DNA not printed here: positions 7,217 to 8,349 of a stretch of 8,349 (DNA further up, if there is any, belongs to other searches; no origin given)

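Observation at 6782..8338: Head-to-head pair of paralogous, atypical protein kinase genes with starts 48 bp apart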

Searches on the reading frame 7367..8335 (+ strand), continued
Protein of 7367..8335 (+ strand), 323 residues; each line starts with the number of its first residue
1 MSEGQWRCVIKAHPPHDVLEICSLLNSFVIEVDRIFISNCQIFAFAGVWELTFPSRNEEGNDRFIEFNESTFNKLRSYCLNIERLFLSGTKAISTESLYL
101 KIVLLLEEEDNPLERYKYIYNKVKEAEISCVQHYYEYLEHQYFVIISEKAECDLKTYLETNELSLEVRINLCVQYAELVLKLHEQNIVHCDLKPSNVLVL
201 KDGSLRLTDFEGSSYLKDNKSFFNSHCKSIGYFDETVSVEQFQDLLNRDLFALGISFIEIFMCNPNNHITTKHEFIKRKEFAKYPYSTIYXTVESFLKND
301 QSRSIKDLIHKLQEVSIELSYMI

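Call 49: list_cluster_members(proteins=[P0097, P0109, P0113, P0114, P0118, P0123, P0128, P0142, P0146, P0089])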
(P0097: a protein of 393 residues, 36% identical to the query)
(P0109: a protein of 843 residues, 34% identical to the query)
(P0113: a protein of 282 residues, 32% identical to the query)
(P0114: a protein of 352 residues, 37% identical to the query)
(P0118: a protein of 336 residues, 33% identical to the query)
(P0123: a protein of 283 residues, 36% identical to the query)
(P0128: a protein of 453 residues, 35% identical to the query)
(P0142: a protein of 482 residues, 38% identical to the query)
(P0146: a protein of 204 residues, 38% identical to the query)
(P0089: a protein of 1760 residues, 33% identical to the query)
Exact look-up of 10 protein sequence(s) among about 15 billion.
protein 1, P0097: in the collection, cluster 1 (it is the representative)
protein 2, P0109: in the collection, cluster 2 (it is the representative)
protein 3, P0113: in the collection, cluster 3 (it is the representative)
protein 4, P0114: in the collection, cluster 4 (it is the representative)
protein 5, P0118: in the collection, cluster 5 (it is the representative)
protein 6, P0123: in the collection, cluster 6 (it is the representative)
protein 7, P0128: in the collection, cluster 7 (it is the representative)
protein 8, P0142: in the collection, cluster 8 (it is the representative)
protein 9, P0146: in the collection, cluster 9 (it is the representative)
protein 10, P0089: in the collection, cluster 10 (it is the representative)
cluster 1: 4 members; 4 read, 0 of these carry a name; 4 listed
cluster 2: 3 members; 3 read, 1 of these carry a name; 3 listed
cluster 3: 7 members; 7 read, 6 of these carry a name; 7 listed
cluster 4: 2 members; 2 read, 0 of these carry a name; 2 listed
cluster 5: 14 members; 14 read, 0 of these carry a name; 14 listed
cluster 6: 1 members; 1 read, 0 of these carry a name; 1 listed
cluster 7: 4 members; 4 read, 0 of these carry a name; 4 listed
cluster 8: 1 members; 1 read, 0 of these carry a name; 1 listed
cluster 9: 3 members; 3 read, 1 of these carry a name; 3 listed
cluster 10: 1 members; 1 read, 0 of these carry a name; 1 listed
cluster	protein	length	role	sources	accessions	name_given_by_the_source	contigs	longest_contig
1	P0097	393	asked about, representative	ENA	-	-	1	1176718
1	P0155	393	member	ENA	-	-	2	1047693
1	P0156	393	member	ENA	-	-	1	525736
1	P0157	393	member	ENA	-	-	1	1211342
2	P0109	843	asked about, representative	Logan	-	-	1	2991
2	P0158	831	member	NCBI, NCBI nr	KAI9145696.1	hypothetical protein BKA69DRAFT_1049124 [Paraphysoderma sedebokerense]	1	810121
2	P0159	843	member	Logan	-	-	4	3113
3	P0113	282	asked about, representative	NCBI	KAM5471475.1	hypothetical protein MferCBS49748_002022 [Microsporum ferrugineum]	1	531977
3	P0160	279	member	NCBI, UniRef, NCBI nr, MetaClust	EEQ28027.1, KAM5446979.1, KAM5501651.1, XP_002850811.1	hypothetical protein McanMca71_005112 [Microsporum canis] | Spindle assembly checkpoint kinase n=1 Tax=Arthroderma otae (strain ATCC MYA-4605 / CBS ... | spindle assembly checkpoint kinase [Microsporum canis CBS 113480]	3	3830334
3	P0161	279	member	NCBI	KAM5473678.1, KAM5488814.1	hypothetical protein MauCBS54593_002476 [Microsporum audouinii]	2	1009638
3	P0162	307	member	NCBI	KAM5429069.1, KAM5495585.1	hypothetical protein McaMca56_005489 [Microsporum canis]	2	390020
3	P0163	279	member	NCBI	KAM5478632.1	hypothetical protein McanCB56680_006171 [Microsporum canis]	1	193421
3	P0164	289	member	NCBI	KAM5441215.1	hypothetical protein MferCBS31731_003643 [Microsporum ferrugineum]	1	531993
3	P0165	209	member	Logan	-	-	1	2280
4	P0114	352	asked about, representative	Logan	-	-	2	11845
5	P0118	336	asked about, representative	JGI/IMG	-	-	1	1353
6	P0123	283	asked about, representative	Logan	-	-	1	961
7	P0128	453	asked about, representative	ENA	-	-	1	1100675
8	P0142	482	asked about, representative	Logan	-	-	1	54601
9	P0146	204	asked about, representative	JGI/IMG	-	serine/threonine protein kinase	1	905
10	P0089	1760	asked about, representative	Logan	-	-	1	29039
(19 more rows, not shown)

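Call 50: search_solved_structures(query=window:7367-8335:+, max_evalue=3e-8, show_alignments=4)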
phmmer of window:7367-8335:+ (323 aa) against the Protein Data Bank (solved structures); distinct sequences matched with E-value up to 3e-8: 4.
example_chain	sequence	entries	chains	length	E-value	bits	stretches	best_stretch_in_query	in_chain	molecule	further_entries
9ruk_A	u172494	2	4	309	1.3e-08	37.9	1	141-261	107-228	Serine/threonine-protein kinase StkP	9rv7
9ru3_A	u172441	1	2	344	1.5e-08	37.7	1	141-261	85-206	Serine/threonine-protein kinase StkP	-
9ruj_A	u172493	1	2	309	2.3e-08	37.1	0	141-261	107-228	Serine/threonine-protein kinase StkP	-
5ntt_A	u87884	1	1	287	2.7e-08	36.9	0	100-217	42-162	Dual specificity protein kinase TTK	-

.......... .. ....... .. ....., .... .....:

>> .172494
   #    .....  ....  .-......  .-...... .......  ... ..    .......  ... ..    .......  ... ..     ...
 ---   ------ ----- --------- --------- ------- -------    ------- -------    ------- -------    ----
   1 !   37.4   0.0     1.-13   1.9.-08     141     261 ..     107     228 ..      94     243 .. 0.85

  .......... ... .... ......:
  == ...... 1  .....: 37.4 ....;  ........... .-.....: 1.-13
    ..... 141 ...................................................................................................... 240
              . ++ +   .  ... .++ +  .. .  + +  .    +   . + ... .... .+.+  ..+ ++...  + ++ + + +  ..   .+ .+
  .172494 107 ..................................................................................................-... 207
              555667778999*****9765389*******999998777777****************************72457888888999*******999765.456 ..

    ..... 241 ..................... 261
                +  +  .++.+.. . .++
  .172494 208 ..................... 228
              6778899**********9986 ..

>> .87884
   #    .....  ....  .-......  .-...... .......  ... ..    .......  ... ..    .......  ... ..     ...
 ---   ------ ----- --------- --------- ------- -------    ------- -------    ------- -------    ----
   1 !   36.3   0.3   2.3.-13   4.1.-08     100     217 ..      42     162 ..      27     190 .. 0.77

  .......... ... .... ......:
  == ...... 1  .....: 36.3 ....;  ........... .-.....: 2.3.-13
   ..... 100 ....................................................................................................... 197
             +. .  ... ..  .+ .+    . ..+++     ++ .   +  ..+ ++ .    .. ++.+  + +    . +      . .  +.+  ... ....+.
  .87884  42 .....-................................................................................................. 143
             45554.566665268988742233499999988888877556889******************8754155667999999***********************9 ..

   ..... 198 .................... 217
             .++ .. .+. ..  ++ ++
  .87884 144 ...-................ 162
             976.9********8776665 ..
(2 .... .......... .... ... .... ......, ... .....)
